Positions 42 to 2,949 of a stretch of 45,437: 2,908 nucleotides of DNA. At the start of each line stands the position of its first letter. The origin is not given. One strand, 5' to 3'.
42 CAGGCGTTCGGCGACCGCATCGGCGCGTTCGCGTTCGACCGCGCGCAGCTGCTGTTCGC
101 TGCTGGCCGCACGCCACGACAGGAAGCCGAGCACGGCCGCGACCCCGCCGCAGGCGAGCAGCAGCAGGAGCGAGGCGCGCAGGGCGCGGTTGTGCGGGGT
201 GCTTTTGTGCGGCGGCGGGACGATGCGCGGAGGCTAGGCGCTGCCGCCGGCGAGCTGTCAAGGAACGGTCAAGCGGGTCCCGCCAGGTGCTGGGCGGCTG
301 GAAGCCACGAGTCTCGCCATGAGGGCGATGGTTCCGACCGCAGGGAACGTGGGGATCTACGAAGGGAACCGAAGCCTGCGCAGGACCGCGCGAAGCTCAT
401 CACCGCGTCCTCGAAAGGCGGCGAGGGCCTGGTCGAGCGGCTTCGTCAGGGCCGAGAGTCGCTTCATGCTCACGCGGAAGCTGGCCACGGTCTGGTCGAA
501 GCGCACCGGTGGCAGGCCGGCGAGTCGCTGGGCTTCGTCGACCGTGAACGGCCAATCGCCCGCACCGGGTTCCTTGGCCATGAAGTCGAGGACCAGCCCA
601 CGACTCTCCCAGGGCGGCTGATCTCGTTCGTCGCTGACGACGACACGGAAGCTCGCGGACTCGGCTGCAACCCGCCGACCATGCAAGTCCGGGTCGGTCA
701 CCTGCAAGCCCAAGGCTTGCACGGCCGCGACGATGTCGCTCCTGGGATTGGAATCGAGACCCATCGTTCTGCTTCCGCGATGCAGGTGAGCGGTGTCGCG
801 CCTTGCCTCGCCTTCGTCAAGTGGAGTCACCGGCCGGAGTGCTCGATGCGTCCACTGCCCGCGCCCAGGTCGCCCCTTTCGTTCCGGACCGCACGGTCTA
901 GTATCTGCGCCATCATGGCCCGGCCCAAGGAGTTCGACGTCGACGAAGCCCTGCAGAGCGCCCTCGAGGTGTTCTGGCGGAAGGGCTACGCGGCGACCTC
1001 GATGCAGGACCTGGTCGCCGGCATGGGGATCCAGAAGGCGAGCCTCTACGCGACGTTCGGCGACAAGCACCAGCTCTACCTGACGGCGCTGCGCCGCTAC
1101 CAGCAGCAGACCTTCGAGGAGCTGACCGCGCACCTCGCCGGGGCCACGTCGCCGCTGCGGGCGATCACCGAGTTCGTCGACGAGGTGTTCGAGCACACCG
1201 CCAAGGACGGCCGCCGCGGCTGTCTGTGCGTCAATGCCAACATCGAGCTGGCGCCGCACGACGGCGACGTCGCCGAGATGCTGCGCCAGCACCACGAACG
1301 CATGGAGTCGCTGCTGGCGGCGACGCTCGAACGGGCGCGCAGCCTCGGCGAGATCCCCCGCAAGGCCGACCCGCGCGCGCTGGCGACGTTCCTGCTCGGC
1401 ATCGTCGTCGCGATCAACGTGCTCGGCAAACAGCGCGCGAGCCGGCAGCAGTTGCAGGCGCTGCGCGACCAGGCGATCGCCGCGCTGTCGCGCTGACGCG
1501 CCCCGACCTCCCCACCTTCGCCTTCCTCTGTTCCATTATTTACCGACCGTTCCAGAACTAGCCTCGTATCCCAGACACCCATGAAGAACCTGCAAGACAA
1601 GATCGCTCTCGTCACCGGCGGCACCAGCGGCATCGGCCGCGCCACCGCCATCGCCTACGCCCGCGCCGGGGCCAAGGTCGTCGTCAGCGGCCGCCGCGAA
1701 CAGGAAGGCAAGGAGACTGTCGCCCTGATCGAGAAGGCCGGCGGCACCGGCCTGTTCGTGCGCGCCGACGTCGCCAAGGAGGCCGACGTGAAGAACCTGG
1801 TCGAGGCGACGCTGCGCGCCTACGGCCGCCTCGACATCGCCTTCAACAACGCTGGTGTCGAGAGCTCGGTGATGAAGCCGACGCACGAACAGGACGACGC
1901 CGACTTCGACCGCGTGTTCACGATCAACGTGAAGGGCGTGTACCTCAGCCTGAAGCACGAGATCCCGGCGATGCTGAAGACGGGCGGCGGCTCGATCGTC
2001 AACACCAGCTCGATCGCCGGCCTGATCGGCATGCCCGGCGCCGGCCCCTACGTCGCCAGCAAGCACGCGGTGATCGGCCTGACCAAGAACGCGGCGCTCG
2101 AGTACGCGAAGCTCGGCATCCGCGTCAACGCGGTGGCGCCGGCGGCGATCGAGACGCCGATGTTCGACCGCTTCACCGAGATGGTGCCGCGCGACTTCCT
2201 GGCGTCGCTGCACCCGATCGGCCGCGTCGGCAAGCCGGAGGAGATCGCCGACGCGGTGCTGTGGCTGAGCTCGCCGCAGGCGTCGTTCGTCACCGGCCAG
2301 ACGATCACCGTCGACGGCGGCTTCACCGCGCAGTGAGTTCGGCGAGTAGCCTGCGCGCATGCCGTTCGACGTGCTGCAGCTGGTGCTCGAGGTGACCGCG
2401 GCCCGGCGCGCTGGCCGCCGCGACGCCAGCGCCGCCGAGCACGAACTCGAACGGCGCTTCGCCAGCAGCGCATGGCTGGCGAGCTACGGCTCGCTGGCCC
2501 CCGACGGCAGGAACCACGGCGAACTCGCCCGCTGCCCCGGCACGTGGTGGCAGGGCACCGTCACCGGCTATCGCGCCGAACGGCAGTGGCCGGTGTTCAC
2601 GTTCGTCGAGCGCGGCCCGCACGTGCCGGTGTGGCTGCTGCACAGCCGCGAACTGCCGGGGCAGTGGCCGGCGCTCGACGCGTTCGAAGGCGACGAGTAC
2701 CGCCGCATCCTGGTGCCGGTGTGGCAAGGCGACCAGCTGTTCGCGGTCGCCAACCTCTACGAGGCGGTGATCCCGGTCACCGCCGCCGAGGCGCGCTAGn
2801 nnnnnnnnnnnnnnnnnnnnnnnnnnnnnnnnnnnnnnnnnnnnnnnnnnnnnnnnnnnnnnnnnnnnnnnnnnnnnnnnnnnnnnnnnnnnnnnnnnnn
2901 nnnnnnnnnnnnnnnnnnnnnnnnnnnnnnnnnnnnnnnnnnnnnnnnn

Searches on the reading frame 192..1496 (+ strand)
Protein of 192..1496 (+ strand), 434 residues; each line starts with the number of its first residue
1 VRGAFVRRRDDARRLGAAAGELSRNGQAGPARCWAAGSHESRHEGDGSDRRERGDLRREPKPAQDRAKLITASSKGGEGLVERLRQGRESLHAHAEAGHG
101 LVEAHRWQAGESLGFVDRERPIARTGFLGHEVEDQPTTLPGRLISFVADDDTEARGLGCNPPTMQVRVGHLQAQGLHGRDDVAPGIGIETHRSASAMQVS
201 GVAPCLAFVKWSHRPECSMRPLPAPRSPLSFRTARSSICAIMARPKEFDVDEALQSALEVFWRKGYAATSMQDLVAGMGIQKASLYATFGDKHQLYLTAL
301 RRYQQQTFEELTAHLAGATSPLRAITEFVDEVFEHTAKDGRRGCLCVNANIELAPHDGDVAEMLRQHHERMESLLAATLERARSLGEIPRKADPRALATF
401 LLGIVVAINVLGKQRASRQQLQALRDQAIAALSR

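Call 68: search_protein_families(library=pfam, proteins=[window:192-1496:+], max_evalue=0.001)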
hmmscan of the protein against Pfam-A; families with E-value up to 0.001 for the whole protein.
window:192-1496:+ (434 aa): 4 families
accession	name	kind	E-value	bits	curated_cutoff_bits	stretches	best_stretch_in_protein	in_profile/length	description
PF16925.10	TetR_C_13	-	1.9e-14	54.4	27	1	322-425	2-106/109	Tetracyclin repressor-like, C-terminal domain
PF00440.29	TetR_N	-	3.1e-11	43.3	24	1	254-297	2-45/47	Bacterial regulatory proteins, tetR family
PF16859.10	TetR_C_11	-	2.5e-06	28.3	32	1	347-427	31-112/113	Tetracyclin repressor-like, C-terminal domain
PF13977.11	TetR_C_6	-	1.7e-05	25.4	27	1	327-432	7-113/115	BetI-type transcriptional repressor, C-terminal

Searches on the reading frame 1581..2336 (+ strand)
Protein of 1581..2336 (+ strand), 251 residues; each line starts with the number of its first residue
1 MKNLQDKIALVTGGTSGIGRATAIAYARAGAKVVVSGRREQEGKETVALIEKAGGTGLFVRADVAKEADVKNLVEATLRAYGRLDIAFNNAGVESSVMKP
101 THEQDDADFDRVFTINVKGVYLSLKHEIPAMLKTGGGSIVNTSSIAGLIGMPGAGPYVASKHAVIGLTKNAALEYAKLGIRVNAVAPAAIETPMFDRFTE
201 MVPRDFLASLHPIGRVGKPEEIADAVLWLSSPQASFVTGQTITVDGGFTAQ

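Call 68: search_protein_families(library=pfam, proteins=[window:1581-2336:+], max_evalue=0.001)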
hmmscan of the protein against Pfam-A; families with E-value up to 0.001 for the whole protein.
window:1581-2336:+ (251 aa): 4 families
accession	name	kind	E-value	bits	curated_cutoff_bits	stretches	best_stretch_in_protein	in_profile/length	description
PF13561.12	adh_short_C2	-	5.3e-69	232.8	27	1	16-249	6-236/236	Enoyl-(Acyl carrier protein) reductase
PF00106.31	adh_short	-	6.9e-59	199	26.6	1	7-200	1-192/195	short chain dehydrogenase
PF08659.16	KR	-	5.2e-15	56.3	22.6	1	10-163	4-155/180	KR domain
PF01370.27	Epimerase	-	0.00024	21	20.9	1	9-175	1-160/240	NAD dependent epimerase/dehydratase family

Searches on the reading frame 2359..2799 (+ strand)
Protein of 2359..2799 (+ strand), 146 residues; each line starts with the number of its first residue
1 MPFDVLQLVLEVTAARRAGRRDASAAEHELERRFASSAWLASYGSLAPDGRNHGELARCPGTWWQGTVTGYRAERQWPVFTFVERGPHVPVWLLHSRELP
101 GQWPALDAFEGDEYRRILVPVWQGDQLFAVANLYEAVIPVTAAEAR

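Call 68: search_protein_families(library=pfam, proteins=[window:2359-2799:+], max_evalue=0.001)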
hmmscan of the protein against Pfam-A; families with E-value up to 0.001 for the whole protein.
window:2359-2799:+ (146 aa): 1 family
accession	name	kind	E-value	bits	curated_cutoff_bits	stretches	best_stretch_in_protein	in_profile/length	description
PF06094.17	GGACT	-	1.4e-05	26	22.8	1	42-130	3-98/120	Gamma-glutamyl cyclotransferase, AIG2-like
